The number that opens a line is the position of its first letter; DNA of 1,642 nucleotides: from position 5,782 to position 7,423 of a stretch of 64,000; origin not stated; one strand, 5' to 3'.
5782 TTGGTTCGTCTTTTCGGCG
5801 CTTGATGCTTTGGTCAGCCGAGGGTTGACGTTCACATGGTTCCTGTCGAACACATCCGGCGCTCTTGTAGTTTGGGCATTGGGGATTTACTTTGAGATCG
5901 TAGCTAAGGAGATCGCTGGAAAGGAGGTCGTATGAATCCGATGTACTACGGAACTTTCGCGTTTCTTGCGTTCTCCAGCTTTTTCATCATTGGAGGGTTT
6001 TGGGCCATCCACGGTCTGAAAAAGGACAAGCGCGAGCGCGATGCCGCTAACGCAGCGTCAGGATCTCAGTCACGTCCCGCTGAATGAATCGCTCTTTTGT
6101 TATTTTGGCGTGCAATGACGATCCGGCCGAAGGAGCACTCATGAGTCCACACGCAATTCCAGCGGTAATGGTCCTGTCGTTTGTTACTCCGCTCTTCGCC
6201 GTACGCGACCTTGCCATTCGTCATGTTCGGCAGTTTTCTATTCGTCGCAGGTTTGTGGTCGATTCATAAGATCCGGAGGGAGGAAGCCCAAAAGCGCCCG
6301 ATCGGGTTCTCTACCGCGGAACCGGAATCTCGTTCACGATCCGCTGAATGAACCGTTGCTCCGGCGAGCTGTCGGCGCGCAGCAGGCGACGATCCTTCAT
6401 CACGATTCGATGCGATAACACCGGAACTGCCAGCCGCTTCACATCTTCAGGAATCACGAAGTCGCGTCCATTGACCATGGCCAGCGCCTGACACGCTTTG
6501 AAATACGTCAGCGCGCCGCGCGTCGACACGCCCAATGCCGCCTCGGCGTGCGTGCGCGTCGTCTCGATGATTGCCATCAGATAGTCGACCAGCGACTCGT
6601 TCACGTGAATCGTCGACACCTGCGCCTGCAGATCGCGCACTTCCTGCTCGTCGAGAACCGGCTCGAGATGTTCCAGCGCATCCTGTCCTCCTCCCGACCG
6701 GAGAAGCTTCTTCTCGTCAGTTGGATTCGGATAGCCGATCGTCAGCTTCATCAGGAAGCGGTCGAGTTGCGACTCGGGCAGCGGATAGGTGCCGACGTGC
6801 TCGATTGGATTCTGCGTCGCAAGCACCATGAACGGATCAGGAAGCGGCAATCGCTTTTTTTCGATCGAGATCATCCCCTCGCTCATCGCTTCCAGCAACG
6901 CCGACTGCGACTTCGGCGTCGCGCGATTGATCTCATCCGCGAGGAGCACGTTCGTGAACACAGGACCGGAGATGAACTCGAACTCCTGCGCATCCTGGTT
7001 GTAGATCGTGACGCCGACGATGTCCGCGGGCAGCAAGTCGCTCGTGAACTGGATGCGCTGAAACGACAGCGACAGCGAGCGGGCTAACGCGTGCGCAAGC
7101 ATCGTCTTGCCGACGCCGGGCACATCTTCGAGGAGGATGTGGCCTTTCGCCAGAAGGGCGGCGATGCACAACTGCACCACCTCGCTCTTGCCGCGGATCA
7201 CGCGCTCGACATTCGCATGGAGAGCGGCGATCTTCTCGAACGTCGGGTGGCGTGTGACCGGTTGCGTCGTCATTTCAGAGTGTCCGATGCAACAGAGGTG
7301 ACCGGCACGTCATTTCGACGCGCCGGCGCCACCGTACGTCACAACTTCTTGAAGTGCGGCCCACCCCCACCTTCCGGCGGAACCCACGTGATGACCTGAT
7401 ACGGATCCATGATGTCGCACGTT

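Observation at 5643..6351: Cluster of micro-ORFs, including tandem paralogous single-TM micro-proteins, wedged between the convergent VWA and MoxR genes; the second copy overlaps the MoxR 3' end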

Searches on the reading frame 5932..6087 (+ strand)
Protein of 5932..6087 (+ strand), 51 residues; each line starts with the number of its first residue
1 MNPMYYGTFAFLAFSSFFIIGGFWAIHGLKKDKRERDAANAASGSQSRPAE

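Call 5: search_protein_families(library=pfam, proteins=[window:5932-6087:+], max_evalue=0.1)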
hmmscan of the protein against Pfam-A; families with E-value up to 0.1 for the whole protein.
window:5932-6087:+ (51 aa): 0 families

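Call 6: find_homologous_proteins(query=window:5932-6084:+, max_evalue=10)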
Query window:5932-6084:+ (51 aa): 11 proteins with E <= 10 among 11 candidates.
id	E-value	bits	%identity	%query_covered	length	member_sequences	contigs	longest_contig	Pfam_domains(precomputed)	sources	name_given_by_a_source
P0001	2.2e-25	104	96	100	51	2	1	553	-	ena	-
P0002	2.2e-21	92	100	65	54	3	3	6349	-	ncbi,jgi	jgi:hypothetical protein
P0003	1.7e-20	89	94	65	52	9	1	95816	-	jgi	jgi:hypothetical protein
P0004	1.8e-18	83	79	94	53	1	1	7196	-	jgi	jgi:hypothetical protein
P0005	4.5e-18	81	77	100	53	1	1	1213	-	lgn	-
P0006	1.4e-17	80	75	94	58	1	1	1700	-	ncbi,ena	-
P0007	2.3e-17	79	75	94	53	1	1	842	-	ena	-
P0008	1.6e-16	77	81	73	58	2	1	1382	-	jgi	jgi:hypothetical protein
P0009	1.0e-15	74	77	92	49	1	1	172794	-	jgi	jgi:peptidoglycan/LPS O-acetylase OafA/YrhL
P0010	5.1e-15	72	72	100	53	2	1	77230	-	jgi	jgi:hypothetical protein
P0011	9.0e-15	71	73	94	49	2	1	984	-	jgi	jgi:hypothetical protein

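Call 29: search_protein_families(library=ncbifam, proteins=[window:5932-6084:+], max_evalue=1)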
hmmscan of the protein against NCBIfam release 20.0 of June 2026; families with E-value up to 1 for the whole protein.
seq(51 aa): 0 families

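Call 30: search_protein_families(library=padloc, proteins=[window:5932-6084:+], max_evalue=1)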
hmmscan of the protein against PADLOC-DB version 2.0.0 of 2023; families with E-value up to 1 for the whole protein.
seq(51 aa): 0 families

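Call 31: search_protein_families(library=phrogs, proteins=[window:5932-6084:+], max_evalue=1)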
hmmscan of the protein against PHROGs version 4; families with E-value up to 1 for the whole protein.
seq(51 aa): 1 family
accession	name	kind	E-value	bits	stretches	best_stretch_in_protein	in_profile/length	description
phrog_15051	-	unknown function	0.032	13.6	1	5-31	515-541/663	-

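Call 35: find_homologous_proteins(query=A2, max_evalue=1)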
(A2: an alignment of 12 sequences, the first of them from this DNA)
Query A2 (12 sequences) (51 aa, profile of the alignment): 88 proteins with E <= 1 among 2565 candidates.
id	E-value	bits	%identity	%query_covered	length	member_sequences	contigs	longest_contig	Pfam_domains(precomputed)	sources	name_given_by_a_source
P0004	1.9e-33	132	79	94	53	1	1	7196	-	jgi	jgi:hypothetical protein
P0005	2.6e-32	128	77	100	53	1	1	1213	-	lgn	-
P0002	1.4e-31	126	100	65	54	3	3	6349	-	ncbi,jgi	jgi:hypothetical protein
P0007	3.1e-31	125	75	94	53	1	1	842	-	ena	-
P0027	4.0e-31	125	72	100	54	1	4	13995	-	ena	-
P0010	7.5e-31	124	72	100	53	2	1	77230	-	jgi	jgi:hypothetical protein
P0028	1.3e-30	123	75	100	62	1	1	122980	-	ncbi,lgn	-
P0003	6.2e-30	121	94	65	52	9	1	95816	-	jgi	jgi:hypothetical protein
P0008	6.3e-30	121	81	73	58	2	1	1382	-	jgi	jgi:hypothetical protein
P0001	1.2e-29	120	96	100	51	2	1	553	-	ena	-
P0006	2.6e-29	119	75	94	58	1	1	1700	-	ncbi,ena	-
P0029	3.8e-28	115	65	100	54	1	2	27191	-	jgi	jgi:hypothetical protein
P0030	8.4e-28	114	67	100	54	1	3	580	-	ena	-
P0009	2.0e-27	113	77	92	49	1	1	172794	-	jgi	jgi:peptidoglycan/LPS O-acetylase OafA/YrhL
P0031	2.3e-27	113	65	100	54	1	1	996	-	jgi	jgi:hypothetical protein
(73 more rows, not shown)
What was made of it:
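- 5932..6087 (+): Copy 1: an intact 51-aa single-TM protein (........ - TM - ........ - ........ - linker - SQSRPAE). AGGAGG lies at 5922-5927, and its start overlaps the orf75 stop (ATGA). 88 90%-identity clusters were found (call 35).
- On Type I toxin-antitoxin toxin: Family lengths are 44-87 aa (call 35).
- Closest known: Small accessory subunits of membrane complexes. Same: One public source labelled a member 'cbb3-type cytochrome oxidase subunit 3' (call 35).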

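Call 37: search_protein_families(library=pfam, alignment_id=A3, max_evalue=1)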
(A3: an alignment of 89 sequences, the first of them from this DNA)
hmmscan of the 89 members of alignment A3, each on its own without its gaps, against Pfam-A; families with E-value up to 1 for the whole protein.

A. member 1, seq(51 aa): 0 families

B. families by the number of members that match (of 89 scanned): 16 families
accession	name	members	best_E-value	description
PF04277.18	OAD_gamma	9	0.0013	Oxaloacetate decarboxylase, gamma chain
PF05251.17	Ost5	2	0.0028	Oligosaccharyltransferase subunit 5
PF12501.13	DUF3708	2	0.058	Phosphate ATP-binding cassette transporter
PF25184.1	YxzE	2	0.082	YxzE-like putative bacteriocin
PF01445.23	SH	2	0.09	Viral small hydrophobic protein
PF14264.12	Glucos_trans_II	1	0.043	Glucosyl transferase GtrII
PF05661.17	DUF808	1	0.059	Protein of unknown function (DUF808)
PF22258.1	DUF6949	1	0.079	Family of unknown function (DUF6949)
PF18920.5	DUF5671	1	0.081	Domain of unknown function (DUF5671)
PF09364.15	XFP_N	1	0.12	XFP N-terminal domain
PF18303.6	Saf_2TM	1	0.13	SAVED-fused 2TM effector domain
PF13727.12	CoA_binding_3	1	0.13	CoA-binding domain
PF19706.4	DUF6203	1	0.14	Family of unknown function (DUF6203)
PF21423.2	AhtL-like_1st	1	0.14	Pyrogallol hydroxytransferase large subunit-like, domain 1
PF00746.26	Gram_pos_anchor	1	0.17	LPXTG cell wall anchor motif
PF05545.16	FixQ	1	0.25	Cbb3-type cytochrome oxidase component FixQ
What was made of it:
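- On CcoQ/FixQ (PF05545): The window protein gave no hit (calls 5, 37).
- On Oxaloacetate decarboxylase gamma chain (PF04277): 9/89 members give weak hits (best E=0.0013), the window protein gives none (call 37), and there are no decarboxylase genes nearby.
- Closest known: Small accessory subunits of membrane complexes. Same: There are weak OAD_gamma hits in 9/89 members (call 37).
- Closest known: Small accessory subunits of membrane complexes. Different: No member reaches any Pfam threshold (best E=0.0013 for OAD_gamma; FixQ E=0.25 in 1/89, call 37).
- Two members give faint YxzE-like bacteriocin hits (E=0.08, call 37).
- Tried and rejected: Pfam on all 89 family members: only sub-threshold TM-type noise such as OAD_gamma, Ost5 and FixQ (call 37).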

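Call 78: find_encoding_contigs(protein=P0002, flank=2500, max_places=4)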
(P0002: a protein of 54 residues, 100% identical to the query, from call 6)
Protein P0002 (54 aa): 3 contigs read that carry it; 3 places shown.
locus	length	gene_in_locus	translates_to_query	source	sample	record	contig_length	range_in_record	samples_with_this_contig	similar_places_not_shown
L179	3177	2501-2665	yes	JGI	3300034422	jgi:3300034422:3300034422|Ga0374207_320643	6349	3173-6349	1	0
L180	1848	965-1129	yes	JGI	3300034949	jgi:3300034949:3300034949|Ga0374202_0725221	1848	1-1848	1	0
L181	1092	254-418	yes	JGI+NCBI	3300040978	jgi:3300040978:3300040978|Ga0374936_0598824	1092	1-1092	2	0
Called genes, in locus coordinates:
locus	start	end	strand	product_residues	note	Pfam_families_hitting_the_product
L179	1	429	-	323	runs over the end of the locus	PF01678:DAP_epimerase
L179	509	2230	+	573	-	-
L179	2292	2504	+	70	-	-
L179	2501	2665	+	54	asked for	-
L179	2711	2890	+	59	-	-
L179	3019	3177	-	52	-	?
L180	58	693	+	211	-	-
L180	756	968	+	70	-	-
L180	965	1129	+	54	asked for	-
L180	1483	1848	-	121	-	?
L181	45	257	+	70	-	-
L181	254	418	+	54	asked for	-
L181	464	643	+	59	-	-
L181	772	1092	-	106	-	PF17863:AAA_lid_2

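Call 79: find_encoding_contigs(protein=P0001, flank=1000, max_places=3)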
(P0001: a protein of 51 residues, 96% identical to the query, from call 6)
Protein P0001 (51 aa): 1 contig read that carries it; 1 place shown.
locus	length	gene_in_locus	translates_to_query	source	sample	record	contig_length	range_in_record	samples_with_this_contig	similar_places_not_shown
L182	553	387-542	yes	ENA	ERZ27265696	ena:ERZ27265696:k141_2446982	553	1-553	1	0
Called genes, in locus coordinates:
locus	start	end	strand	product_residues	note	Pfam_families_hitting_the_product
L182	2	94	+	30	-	?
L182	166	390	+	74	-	-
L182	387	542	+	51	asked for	-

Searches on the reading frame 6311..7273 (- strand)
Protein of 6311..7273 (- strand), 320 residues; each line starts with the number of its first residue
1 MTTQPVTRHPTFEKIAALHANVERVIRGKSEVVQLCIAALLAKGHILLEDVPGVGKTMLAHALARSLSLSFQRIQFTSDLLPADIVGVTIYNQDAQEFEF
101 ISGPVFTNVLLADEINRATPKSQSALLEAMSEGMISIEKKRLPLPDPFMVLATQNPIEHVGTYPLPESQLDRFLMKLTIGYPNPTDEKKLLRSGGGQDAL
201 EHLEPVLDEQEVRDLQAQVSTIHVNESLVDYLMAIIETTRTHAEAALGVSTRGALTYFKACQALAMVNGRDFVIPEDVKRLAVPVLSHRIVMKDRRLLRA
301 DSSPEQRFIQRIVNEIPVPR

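Call 5: search_protein_families(library=pfam, proteins=[window:6311-7273:-], max_evalue=0.1)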
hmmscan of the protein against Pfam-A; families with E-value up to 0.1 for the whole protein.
window:6311-7273:- (320 aa): 12 families
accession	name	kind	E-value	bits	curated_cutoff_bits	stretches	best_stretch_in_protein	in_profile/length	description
PF07726.17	AAA_3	-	1.3e-62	209.9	27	1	45-175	1-131/131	ATPase family associated with various cellular activities (AAA)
PF17863.7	AAA_lid_2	-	2.8e-22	78.7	22.7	1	238-294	2-58/74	AAA lid domain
PF07728.20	AAA_5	-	2.3e-11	44.3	22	1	46-173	2-139/139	AAA domain (dynein-related subfamily)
PF00004.35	AAA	-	4.8e-07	30.7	21.2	1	48-158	3-112/131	ATPase family associated with various cellular activities (AAA)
PF20030.5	bpMoxR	-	2.1e-06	27.4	27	1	15-216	3-204/205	MoxR domain in the MoxR-vWA-beta-propeller ternary systems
PF05496.18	RuvB_N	-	0.00015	22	27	1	43-136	33-114/159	Holliday junction DNA helicase RuvB P-loop domain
PF01078.27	Mg_chelatase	-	0.00028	20.8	20.3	1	26-67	5-46/207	Magnesium chelatase, subunit ChlI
PF00493.29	MCM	-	0.0004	20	23.3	1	42-157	56-174/224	MCM P-loop domain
PF20720.3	nSTAND3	-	0.0022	18.1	27.2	1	33-73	7-48/155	Novel STAND NTPase 3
PF07724.20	AAA_2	-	0.0024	18.4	27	1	43-139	3-108/166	AAA domain (Cdc48 subfamily)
PF15081.11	DUF4548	-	0.033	14.5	27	1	260-291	69-100/167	Domain of unknown function (DUF4548)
PF00158.32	Sigma54_activat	-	0.087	12.9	20.2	0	109-135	96-122/168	Sigma-54 interaction domain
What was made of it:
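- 6311..7273 (-): moxR (AAA_3 ATPase), convergent with the cassette. Pfam AAA_3 E=1e-62 and AAA_lid_2 E=3e-22 (call 5).
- Checked: The MoxR AAA_3 gene is 6311..7273 (-) (E=1e-62, call 5).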

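Call 7: find_related_loci(query=window:6314-7273:-, collection=genome_contigs, flank=6000)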
Query window:6314-7273:- (320 aa) in genome_contigs; peptide patterns used: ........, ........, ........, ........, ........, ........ (x = any residue, [..] = any of these).
157 stretches matched a pattern; 86 encode a relative of the query (tblastn E <= 1e-3); the best 80 are kept; 79 distinct loci.
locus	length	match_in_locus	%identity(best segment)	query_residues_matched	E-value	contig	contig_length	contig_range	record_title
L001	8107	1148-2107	94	1-320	0e+0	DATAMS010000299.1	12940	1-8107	MAG TPA_asm: Thermoanaerobaculia bacterium isolate SMAG_U6997 k141_241629, whole genome shotgun sequence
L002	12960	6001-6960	94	1-320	0e+0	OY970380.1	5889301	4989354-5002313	MAG: Thermoanaerobaculia bacterium isolate MFD05537.bin.c.2 genome assembly, chromosome: 1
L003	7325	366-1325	94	1-320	0e+0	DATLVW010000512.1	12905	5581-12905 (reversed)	MAG TPA_asm: Thermoanaerobaculia bacterium isolate SMAG_U13202 k141_557895, whole genome shotgun sequence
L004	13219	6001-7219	94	1-320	0e+0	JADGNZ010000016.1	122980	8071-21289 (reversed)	MAG: Thermoanaerobaculia bacterium isolate Chersky.9_17 contig-100_15, whole genome shotgun sequence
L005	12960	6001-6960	93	1-320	0e+0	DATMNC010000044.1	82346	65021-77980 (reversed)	MAG TPA_asm: Thermoanaerobaculia bacterium isolate SMAG_U12840 k141_5152053, whole genome shotgun sequence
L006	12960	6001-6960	92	1-320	0e+0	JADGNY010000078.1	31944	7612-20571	MAG: Thermoanaerobaculia bacterium isolate Chersky.31_28 contig-100_348, whole genome shotgun sequence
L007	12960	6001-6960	92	1-320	0e+0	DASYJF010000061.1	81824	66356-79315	MAG TPA_asm: Thermoanaerobaculia bacterium isolate SMAG_U4288 k141_1578710, whole genome shotgun sequence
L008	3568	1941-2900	91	1-320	0e+0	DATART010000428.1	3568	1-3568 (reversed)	MAG TPA_asm: Thermoanaerobaculia bacterium isolate SMAG_U5501 k141_7092767, whole genome shotgun sequence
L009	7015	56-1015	91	1-320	0e+0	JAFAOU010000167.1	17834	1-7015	MAG: Acidobacteriota bacterium isolate CP_BM_ER_20 BM_ER_k147_1794846, whole genome shotgun sequence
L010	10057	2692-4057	91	1-320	0e+0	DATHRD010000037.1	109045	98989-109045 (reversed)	MAG TPA_asm: Thermoanaerobaculia bacterium isolate SMAG_U12756 k141_3924673, whole genome shotgun sequence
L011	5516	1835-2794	91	1-320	0e+0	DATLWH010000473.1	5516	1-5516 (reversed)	MAG TPA_asm: Thermoanaerobaculia bacterium isolate SMAG_U13213 k141_313213, whole genome shotgun sequence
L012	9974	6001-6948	91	1-316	0e+0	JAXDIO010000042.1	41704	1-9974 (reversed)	MAG: Thermoanaerobaculia bacterium isolate BP_55 scaffold_1773428, whole genome shotgun sequence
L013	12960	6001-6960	90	1-320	0e+0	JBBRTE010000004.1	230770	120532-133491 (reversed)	MAG: Thermoanaerobaculia bacterium isolate La2_metabat2.187 La2_metabat2.187_K_2718729L230770_cov_23.5554, whole genome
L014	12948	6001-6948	91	1-316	0e+0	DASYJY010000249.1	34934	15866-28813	MAG TPA_asm: Thermoanaerobaculia bacterium isolate SMAG_U4307 k141_1207606, whole genome shotgun sequence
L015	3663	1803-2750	90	1-316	0e+0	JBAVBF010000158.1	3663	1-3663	MAG: Thermoanaerobaculia bacterium isolate MFD01439_ilm_asm_bin18 k127_109962, whole genome shotgun sequence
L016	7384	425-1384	85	1-320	0e+0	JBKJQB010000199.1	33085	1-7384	MAG: Thermoanaerobaculia bacterium isolate ant_bin.484 k117_951393, whole genome shotgun sequence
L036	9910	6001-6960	82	1-320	0e+0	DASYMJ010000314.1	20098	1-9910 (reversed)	MAG TPA_asm: Thermoanaerobaculia bacterium isolate SMAG_U4372 k141_1115006, whole genome shotgun sequence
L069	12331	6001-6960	83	1-320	0e+0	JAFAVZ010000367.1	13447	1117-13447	MAG: Acidobacteriota bacterium isolate CP_BM_RX_49 BM_RX_k147_1355336, whole genome shotgun sequence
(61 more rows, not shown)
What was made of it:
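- Related records are almost all metagenome-assembled genomes (call 7).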

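Call 29: search_protein_families(library=ncbifam, proteins=[window:6314-7273:-], max_evalue=1)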
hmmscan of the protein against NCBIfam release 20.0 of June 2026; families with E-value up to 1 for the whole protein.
window:6314-7273:- (320 aa): 28 families (the best 25 are shown)
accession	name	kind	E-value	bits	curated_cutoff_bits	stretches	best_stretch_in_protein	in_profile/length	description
TIGR02031.1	BchD-ChlD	equivalog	3.1e-12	46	499.55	1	108-294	93-275/608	magnesium chelatase ATPase subunit D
NF010054.0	PRK13531.1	equivalog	3e-07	29.9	681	1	12-278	8-277/498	ATPase RavA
TIGR02442.1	Cob-chelat-sub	hypoth_equivalog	1e-06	27.5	779.45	1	108-291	129-311/641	putative cobaltochelatase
TIGR02640.1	gas_vesic_GvpN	equivalog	3.7e-06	26.7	266.8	1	110-193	109-196/262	gas vesicle protein GvpN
TIGR02030.1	BchI-ChlI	equivalog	5.5e-06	25.8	466.95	1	110-295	135-318/337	magnesium chelatase ATPase subunit I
NF047784.1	MadB_ATPase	equivalog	2.6e-05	23.6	475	2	32-75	23-65/298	MadB family AAA-type ATPase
TIGR00764.1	lon_rel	equivalog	8e-05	21.4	516.6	1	20-68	15-62/608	ATP-dependent protease LonB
TIGR00635.1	ruvB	equivalog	8.8e-05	21.7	299.05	1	43-132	30-107/305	Holliday junction branch migration DNA helicase RuvB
NF001679.0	PRK00440.1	equivalog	0.00022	20.4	303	1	44-130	40-127/322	replication factor C small subunit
NF000868.0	PRK00080.1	equivalog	0.0003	19.8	282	1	43-136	51-132/330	Holliday junction branch migration DNA helicase RuvB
NF009943.0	PRK13406.1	equivalog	0.0017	17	571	1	114-292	101-257/585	magnesium chelatase subunit D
NF003069.1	PRK03992.1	subfamily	0.0028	16.9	500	1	44-75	167-197/379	proteasome-activating nucleotidase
NF042959.1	IteA_antiphage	equivalog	0.0079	15.4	510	1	17-72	99-154/367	anti-phage ATPase IteA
TIGR01242.2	TIGR01242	subfamily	0.018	14.1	500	1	44-74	150-179/362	proteasome-activating nucleotidase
NF003745.1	PRK05342.1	equivalog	0.026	13.4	359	1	40-75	106-141/418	ATP-dependent Clp protease ATP-binding subunit ClpX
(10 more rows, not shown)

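Call 30: search_protein_families(library=padloc, proteins=[window:6314-7273:-], max_evalue=1)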
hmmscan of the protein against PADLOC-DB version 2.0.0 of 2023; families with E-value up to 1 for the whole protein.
window:6314-7273:- (320 aa): 7 families
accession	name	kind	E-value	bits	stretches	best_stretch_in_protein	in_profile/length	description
PDLC04232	IetA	-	3.9e-05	21.2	1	20-76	93-149/330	-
PDLC02196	IetA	-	0.00027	18.5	1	18-71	97-150/374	-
PDLC00915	TRIP13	-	0.00096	16.6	1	41-76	61-96/302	TRIP13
PDLC02195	IetA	-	0.0039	14.5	1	18-69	112-163/395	-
PDLC03838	DolB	-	0.02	12.2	1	52-77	175-200/375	-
PDLC04231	IetA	-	0.023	12.5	1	43-77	117-151/262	-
PDLC04140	mad8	-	0.037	11.5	1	42-74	25-60/314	mads_8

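Call 74: search_protein_families(library=pfam, proteins=[L036:7399-8391:+, L069:7396-8388:+, L069:8372-10339:+, L016:1480-2604:+, L016:2480-4546:+], max_evalue=0.001)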
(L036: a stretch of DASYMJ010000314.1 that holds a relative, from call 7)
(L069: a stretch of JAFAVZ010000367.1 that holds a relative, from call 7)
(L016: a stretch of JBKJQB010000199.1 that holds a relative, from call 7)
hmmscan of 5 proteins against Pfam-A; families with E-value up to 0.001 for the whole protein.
L036:7399-8391:+ (330 aa): 1 family
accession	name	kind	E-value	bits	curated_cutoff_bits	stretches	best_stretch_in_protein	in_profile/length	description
PF01882.25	DUF58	-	1.2e-05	25.1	23.4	1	201-273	2-76/216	Protein of unknown function DUF58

L069:7396-8388:+ (330 aa): 1 family
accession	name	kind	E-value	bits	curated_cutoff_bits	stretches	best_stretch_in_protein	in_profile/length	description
PF01882.25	DUF58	-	6.4e-05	22.7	23.4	1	201-279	2-83/216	Protein of unknown function DUF58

L069:8372-10339:+ (655 aa): 3 families
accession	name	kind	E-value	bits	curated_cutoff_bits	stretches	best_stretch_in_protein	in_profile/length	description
PF01841.26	Transglut_core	-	1.1e-23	84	23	1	369-483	2-108/108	Transglutaminase-like superfamily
PF11992.13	TgpA_N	-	4.9e-22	78.8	30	1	10-327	3-311/333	TgpA N-terminal domain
PF13559.11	DUF4129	-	6e-05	23.5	24.8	1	586-636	4-53/69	Domain of unknown function (DUF4129)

L016:1480-2604:+ (374 aa): 1 family
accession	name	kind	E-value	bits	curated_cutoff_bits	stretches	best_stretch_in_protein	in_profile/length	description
PF01882.25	DUF58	-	7.4e-05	22.5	23.4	1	245-358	2-126/216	Protein of unknown function DUF58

L016:2480-4546:+ (688 aa): 3 families
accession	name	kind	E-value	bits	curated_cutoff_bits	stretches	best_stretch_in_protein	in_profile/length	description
PF11992.13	TgpA_N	-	1.7e-21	77.1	30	1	48-376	5-324/333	TgpA N-terminal domain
PF01841.26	Transglut_core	-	1.5e-20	74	23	1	403-516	2-108/108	Transglutaminase-like superfamily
PF13559.11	DUF4129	-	6.2e-07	29.8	24.8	1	620-683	5-68/69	Domain of unknown function (DUF4129)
